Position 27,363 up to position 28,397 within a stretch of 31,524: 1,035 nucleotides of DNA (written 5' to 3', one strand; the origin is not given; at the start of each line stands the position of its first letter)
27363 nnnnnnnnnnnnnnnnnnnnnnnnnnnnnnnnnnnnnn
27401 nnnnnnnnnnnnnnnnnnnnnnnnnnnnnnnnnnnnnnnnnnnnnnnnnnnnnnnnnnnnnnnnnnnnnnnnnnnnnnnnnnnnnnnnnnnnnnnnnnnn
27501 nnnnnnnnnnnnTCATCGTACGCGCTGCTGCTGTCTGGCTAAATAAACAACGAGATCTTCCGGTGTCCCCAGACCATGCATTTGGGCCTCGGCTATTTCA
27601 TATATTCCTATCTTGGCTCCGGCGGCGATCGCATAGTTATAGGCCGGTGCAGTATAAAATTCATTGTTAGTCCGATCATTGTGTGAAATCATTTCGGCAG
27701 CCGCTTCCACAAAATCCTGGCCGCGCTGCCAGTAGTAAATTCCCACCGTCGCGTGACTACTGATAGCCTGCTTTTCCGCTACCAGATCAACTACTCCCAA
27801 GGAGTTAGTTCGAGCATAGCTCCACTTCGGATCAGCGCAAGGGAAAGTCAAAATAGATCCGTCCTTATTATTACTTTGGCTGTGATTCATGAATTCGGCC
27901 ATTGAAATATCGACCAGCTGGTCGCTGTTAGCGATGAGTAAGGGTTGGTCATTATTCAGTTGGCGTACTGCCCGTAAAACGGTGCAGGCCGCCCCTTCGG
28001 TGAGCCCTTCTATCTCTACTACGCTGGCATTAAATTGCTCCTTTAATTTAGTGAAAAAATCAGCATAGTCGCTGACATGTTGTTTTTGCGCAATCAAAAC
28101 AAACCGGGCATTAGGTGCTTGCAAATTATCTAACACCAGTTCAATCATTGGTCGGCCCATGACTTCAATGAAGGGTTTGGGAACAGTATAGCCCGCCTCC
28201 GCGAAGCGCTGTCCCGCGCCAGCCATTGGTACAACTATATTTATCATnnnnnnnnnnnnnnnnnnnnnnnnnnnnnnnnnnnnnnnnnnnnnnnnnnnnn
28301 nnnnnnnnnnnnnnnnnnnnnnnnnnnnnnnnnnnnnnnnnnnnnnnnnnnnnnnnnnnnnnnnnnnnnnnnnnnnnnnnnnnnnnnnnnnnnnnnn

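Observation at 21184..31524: Nucleotidyltransferase-dense operon: candidate undescribed pathway for activating and attaching phospho-substituents to a surface glycan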

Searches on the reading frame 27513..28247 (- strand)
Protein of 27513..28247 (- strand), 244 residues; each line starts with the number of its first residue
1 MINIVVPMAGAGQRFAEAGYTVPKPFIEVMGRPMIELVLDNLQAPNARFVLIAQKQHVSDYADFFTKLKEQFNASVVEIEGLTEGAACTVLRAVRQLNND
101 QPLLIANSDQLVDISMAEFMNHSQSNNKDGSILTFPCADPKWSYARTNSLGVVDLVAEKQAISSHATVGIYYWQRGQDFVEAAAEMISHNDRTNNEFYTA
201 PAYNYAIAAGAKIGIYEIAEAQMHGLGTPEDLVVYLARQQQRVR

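Call 4: search_protein_families(library=pfam, proteins=[window:27513-28247:-], max_evalue=0.01)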
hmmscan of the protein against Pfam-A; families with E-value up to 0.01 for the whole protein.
window:27513-28247:- (244 aa): 3 families
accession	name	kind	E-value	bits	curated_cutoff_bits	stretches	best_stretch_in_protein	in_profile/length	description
PF00483.29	NTP_transferase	-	8.2e-11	42.4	21.2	1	9-197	7-202/245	Nucleotidyl transferase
PF12804.13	NTP_transf_3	-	3.3e-07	31.1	27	1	5-120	2-107/160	MobA-like NTP transferase domain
PF01128.25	IspD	-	3e-06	27.6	27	1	3-142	2-135/221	2-C-methyl-D-erythritol 4-phosphate cytidylyltransferase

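Call 5: search_protein_families(library=ncbifam, proteins=[window:27513-28247:-], max_evalue=0.01)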
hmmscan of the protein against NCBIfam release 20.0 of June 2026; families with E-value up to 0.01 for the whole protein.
window:27513-28247:- (244 aa): 22 families
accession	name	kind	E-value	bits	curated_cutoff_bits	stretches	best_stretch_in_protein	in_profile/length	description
TIGR01208.1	rmlA_long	equivalog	3.7e-14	52.4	320.25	1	5-233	3-228/353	glucose-1-phosphate thymidylyltransferase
TIGR03992.1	Arch_glmU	subfamily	2e-11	43.4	292.1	1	4-217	3-206/393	bifunctional sugar-1-phosphate nucleotidylyltransferase/acetyltransferase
NF041173.1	Sug_nt_acttase_Thmprot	equivalog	3.7e-11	42.6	600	1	4-197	3-189/405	bifunctional sugar-1-phosphate nucleotidylyltransferase/acetyltransferase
NF041313.1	UDPGP_AglF_Halo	equivalog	1e-09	38.2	400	1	4-231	3-226/234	UTP--glucose-1-phosphate uridylyltransferase AglF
TIGR01173.1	glmU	equivalog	2.7e-08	33.1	366.85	1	3-221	2-217/452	bifunctional UDP-N-acetylglucosamine diphosphorylase/glucosamine-1-phosphate N-acetyltransferase GlmU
NF010933.0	PRK14353.1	equivalog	5.1e-08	32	505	1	4-244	8-247/453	bifunctional UDP-N-acetylglucosamine diphosphorylase/glucosamine-1-phosphate N-acetyltransferase GlmU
NF045761.1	NAMPUrTaseMurU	equivalog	1.4e-07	31.6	250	1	8-129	7-127/226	N-acetylmuramate alpha-1-phosphate uridylyltransferase MurU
NF010932.0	PRK14352.1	equivalog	3.7e-06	25.9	611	1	3-221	8-228/488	bifunctional UDP-N-acetylglucosamine diphosphorylase/glucosamine-1-phosphate N-acetyltransferase GlmU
NF052502.1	man1P_GTase_Rv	exception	7.7e-06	25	440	1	4-232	3-223/352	mannose-1-phosphate guanylyltransferase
TIGR01099.1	galU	equivalog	1.1e-05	25.2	326.8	1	4-74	4-77/261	UTP--glucose-1-phosphate uridylyltransferase GalU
TIGR00454.1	TIGR00454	hypoth_equivalog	2e-05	24.6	174.7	1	9-110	8-99/183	TIGR00454 family protein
TIGR00453.1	ispD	equivalog_domain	2.9e-05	23.6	181.3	1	4-97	2-88/219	2-C-methyl-D-erythritol 4-phosphate cytidylyltransferase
NF049965.1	GlMnHpPGnyltfHddC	equivalog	5.3e-05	23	300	1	5-119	4-115/221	D-glycero-D-manno-heptose 1-phosphate guanosyltransferase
NF041135.1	IPPtranDIPPsyn_Thcocales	equivalog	0.00019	20.5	580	1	5-85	4-79/419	bifunctional L-myo-inositol-1-phosphate cytidylyltransferase/CDP-L-myo-inositol myo-inositolphosphotransferase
NF006899.0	PRK09382.1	equivalog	0.00043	19.5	417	1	3-160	8-160/387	bifunctional 2-C-methyl-D-erythritol 4-phosphate cytidylyltransferase/2-C-methyl-D-erythritol 2,4-cyclodiphosphate synthase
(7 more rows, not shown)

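Call 10: find_encoding_contigs(protein=window:27513-28247:-, flank=10000, max_places=6)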
Protein window:27513-28247:- (244 aa): no gene with exactly this product is on record in the collection.

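Call 11: search_solved_structures(query=window:27513-28247:-, max_evalue=0.01)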
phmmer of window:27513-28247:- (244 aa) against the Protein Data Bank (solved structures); distinct sequences matched with E-value up to 0.01: 15.
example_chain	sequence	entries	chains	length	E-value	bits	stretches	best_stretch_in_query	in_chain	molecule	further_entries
4evw_A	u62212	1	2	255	6.3e-21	78.2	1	4-240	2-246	Nucleoside-diphosphate-sugar pyrophosphorylase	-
8yre_D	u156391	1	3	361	3e-05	26.9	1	6-171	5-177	Mannose-1-phosphate guanylyltransferase 1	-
7x8j_A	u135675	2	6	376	3.1e-05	26.8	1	6-171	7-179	Mannose-1-phosphate guanylyltransferase 1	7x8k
7whr_B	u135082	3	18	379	7e-05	25.7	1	5-135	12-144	Nucleotidyl transferase family protein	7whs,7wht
8b31_A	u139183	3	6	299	0.00027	23.8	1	4-66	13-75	UTP--glucose-1-phosphate uridylyltransferase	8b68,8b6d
6knj_A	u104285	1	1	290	0.00036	23.3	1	4-64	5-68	UTP--glucose-1-phosphate uridylyltransferase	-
6ikx_A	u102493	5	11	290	0.00042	23.1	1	4-63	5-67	UTP--glucose-1-phosphate uridylyltransferase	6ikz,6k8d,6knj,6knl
6mnu_A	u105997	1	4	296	0.00042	23.1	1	3-54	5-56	UTP--glucose-1-phosphate uridylyltransferase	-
8x7s_B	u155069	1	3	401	0.0015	21.3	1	6-174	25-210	UTP--glucose-1-phosphate uridylyltransferase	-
2pa4_A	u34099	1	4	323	0.0018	21.1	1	3-62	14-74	UTP-GLUCOSE-1-PHOSPHATE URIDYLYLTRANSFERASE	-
6jq8_A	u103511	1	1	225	0.0022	20.8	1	2-124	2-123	Putative 6-deoxy-D-mannoheptose pathway protein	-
5xhw_A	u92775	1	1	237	0.0023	20.7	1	2-124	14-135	Putative 6-deoxy-D-mannoheptose pathway protein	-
5z09_A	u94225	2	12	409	0.0024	20.6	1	7-109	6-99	Dual sugar-1-phosphate nucleotidylyltransferase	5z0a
2ggo_A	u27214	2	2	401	0.0056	19.5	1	7-105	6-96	401aa long hypothetical glucose-1-phosphate thymidylyltransferase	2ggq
4y7t_A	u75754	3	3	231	0.0092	18.7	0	6-118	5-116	Nucleotidyl transferase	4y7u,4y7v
